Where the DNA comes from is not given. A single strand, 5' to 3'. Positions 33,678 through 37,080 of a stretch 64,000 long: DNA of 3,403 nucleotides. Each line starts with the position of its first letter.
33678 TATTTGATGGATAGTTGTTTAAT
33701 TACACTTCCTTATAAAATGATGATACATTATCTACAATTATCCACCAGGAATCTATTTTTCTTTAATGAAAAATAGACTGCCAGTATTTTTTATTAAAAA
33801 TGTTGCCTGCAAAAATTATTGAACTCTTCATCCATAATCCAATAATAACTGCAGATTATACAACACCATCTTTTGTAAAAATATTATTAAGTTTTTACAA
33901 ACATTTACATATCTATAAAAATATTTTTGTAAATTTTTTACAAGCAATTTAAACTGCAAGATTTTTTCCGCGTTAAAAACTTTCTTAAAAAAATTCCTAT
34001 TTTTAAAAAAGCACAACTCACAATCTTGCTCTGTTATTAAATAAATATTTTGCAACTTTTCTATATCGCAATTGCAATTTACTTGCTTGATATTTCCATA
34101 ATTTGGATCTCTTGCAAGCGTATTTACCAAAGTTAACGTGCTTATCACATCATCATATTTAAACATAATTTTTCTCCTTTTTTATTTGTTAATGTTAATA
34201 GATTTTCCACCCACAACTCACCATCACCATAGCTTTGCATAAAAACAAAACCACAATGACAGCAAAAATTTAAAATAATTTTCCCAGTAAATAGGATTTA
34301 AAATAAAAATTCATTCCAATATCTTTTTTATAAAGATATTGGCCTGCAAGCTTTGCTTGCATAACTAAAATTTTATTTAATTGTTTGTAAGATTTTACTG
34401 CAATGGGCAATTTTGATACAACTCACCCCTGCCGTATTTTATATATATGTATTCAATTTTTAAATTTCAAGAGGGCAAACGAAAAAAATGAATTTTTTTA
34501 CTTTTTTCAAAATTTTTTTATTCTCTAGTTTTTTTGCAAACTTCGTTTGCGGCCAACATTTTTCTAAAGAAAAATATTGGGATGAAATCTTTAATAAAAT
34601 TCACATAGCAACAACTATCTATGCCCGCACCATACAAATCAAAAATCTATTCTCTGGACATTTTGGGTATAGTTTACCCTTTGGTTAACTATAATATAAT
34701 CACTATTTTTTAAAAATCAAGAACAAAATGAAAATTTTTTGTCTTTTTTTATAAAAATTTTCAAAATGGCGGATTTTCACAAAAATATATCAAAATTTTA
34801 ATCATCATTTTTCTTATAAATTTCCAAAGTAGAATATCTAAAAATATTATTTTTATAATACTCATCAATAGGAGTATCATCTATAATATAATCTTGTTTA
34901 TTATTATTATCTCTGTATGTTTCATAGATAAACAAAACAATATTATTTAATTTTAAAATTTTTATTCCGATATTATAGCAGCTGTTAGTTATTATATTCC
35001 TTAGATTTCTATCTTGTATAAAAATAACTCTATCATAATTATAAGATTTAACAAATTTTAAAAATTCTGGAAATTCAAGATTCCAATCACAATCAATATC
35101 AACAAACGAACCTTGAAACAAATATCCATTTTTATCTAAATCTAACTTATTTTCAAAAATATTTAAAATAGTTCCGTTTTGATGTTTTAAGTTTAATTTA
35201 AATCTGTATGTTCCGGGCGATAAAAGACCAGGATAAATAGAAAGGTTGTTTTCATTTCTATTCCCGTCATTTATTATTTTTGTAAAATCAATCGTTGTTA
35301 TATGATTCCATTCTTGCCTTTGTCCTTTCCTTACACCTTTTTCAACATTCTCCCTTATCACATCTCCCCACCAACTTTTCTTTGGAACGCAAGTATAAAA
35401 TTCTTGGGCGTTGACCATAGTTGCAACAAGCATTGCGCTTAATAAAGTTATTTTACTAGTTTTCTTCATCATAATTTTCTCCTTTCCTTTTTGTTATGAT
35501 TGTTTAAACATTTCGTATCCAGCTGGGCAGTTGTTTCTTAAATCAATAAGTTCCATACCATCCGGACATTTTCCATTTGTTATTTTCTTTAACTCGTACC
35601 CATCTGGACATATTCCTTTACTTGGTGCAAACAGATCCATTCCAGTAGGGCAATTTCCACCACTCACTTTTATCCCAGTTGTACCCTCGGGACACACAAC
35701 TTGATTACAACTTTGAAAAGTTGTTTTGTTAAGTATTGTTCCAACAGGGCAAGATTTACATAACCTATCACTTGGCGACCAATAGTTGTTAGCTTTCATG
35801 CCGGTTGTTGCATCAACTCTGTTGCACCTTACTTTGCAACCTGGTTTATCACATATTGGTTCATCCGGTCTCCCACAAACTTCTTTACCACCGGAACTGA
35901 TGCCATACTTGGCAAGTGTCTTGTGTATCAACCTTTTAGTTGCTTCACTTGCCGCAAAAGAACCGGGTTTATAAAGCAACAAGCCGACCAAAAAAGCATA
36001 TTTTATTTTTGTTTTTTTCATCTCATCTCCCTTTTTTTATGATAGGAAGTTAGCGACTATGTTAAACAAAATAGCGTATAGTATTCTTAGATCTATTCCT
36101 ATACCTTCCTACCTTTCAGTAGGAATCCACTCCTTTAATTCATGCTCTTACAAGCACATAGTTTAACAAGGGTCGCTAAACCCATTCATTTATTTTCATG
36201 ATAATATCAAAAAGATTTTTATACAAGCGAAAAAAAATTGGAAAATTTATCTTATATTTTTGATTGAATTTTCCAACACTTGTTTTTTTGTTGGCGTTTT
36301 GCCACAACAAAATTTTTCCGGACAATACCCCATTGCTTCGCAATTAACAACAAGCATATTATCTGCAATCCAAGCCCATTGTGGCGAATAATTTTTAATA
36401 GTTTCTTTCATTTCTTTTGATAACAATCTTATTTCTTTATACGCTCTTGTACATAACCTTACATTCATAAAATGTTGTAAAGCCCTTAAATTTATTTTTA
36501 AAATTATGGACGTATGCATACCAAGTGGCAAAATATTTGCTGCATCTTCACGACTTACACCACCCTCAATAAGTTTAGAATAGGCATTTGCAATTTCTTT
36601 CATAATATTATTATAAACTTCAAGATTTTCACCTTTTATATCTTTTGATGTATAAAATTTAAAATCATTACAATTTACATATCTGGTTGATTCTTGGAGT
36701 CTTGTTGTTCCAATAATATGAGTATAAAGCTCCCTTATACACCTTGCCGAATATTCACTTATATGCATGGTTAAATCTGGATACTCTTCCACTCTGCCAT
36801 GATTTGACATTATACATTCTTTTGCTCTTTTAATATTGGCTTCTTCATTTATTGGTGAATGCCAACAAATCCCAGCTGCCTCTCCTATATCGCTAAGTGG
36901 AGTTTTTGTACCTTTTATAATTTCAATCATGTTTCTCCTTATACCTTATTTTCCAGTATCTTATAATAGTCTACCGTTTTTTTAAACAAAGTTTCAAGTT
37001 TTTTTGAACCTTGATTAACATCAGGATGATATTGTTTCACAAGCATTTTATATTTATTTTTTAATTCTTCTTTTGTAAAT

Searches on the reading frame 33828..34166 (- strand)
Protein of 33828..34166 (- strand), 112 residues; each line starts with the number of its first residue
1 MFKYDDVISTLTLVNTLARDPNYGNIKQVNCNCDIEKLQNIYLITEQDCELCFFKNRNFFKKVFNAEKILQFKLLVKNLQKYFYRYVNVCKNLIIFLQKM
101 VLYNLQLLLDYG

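Call 8: search_protein_families(library=pfam, proteins=[window:33828-34166:-], max_evalue=1)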
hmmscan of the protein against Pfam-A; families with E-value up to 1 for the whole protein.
window:33828-34166:- (112 aa): 1 family
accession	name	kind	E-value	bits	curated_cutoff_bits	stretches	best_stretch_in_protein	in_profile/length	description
PF12986.12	DUF3870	-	0.055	14.1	22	1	44-84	34-75/94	Domain of unknown function (DUF3870)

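Call 9: search_protein_families(library=ncbifam, proteins=[window:33828-34166:-], max_evalue=1)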
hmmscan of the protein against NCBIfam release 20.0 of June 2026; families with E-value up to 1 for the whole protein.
window:33828-34166:- (112 aa): 0 families

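Call 37: search_protein_families(library=phrogs, proteins=[window:33828-34166:-], max_evalue=0.1)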
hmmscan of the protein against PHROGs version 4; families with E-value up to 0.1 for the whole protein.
window:33828-34166:- (112 aa): 1 family
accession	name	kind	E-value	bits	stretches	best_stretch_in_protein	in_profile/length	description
phrog_24075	-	unknown function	0.031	15.5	1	46-95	28-80/85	-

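Call 61: find_homologous_proteins(query=window:33828-34166:-, max_evalue=0.01)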
Query window:33828-34166:- (112 aa): 16 proteins with E <= 0.01 among 17 candidates.
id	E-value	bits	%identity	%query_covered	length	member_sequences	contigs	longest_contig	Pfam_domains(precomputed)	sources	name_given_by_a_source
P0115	8.7e-66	237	100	100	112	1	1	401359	-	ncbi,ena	-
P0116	1.8e-51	191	84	100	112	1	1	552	-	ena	-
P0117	1.9e-48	181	80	100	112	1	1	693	-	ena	-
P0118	2.0e-46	175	78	100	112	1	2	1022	-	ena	-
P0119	8.4e-45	170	82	96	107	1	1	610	-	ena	-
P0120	1.4e-44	169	77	100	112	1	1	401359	-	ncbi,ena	-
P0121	3.0e-44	168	75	100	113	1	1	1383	-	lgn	-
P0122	6.0e-43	164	77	100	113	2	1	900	-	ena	-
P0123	2.8e-42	162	73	100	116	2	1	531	-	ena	-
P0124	9.4e-41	157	72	100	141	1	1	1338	-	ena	-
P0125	1.9e-36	143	68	99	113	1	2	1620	-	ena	-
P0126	2.4e-29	120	62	100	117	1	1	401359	-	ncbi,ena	-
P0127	4.2e-27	113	59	100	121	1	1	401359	-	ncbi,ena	-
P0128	1.3e-19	89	74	55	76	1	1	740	-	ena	-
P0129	1.4e-19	89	84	46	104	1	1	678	-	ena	-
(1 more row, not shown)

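Call 76: search_solved_structures(query=A7, max_evalue=1)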
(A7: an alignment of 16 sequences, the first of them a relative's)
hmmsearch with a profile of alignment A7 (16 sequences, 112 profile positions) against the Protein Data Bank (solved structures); distinct sequences matched with E-value up to 1: 0.

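Call 77: search_protein_families(library=pfam, proteins=[P0126, P0127], max_evalue=0.1)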
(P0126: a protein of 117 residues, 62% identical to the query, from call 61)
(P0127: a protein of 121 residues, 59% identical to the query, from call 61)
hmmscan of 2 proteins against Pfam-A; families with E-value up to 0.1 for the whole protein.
P0126 (117 aa): 0 families

P0127 (121 aa): 0 families

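Call 82: find_encoding_contigs(protein=P0125, flank=2000, max_places=4)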
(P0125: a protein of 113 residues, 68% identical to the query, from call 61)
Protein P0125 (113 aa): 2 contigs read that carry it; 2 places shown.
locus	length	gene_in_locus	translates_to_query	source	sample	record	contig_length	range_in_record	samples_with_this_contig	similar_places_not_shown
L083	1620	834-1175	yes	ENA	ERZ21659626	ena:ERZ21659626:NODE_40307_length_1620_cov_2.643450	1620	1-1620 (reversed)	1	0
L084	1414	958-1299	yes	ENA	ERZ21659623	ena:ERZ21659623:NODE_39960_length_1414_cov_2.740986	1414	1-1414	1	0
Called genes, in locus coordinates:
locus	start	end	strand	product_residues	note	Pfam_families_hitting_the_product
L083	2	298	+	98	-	?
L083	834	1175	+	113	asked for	-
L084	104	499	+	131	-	-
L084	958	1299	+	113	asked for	-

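Call 83: find_encoding_contigs(protein=P0124, flank=2000, max_places=4)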
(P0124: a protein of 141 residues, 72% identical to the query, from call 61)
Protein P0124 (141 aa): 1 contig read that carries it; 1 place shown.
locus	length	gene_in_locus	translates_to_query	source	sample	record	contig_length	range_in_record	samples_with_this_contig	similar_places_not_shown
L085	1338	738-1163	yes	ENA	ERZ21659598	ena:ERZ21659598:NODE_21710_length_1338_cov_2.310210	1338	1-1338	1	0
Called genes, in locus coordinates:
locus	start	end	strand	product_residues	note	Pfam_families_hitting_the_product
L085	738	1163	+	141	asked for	-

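Call 100: search_protein_families(library=padloc, proteins=[window:33828-34166:-], max_evalue=0.01)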
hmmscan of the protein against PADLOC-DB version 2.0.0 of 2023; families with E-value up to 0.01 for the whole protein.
window:33828-34166:- (112 aa): 0 families

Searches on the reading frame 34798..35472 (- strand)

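Call 8: search_protein_families(library=pfam, proteins=[window:34798-35472:-], max_evalue=1)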
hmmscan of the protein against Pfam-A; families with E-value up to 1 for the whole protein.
window:34798-35472:- (224 aa): 1 family
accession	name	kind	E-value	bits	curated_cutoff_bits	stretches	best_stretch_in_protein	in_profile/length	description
PF21910.2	GH85_C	-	0.08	13.8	27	1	182-214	31-63/95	GH85 endohexosaminidases, C-terminal domain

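Call 9: search_protein_families(library=ncbifam, proteins=[window:34798-35472:-], max_evalue=1)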
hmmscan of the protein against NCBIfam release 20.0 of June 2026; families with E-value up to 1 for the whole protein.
window:34798-35472:- (224 aa): 0 families

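Call 37: search_protein_families(library=phrogs, proteins=[window:34798-35472:-], max_evalue=0.1)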
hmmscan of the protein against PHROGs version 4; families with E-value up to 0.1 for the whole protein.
window:34798-35472:- (224 aa): 1 family
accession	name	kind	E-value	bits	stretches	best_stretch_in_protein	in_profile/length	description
phrog_24910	-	unknown function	0.0047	17.7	1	11-76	69-130/169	-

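Call 100: search_protein_families(library=padloc, proteins=[window:34798-35472:-], max_evalue=0.01)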
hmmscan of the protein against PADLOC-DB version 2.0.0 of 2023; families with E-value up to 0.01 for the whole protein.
window:34798-35472:- (224 aa): 0 families

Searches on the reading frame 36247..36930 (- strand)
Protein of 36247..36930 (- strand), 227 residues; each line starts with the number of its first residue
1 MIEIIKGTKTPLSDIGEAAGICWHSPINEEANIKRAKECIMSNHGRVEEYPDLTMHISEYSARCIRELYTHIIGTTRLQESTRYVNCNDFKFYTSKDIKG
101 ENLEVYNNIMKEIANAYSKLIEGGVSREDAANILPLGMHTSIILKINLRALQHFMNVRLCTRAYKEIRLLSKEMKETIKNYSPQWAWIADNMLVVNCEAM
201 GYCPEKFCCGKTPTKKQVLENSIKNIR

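Call 95: search_protein_families(library=pfam, proteins=[window:36247-36930:-], max_evalue=0.001)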
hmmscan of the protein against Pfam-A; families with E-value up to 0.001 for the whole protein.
window:36247-36930:- (227 aa): 1 family
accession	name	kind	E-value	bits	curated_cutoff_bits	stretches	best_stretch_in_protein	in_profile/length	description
PF02511.20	Thy1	-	2.4e-40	138.8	24.8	1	4-183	2-190/191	Thymidylate synthase complementing protein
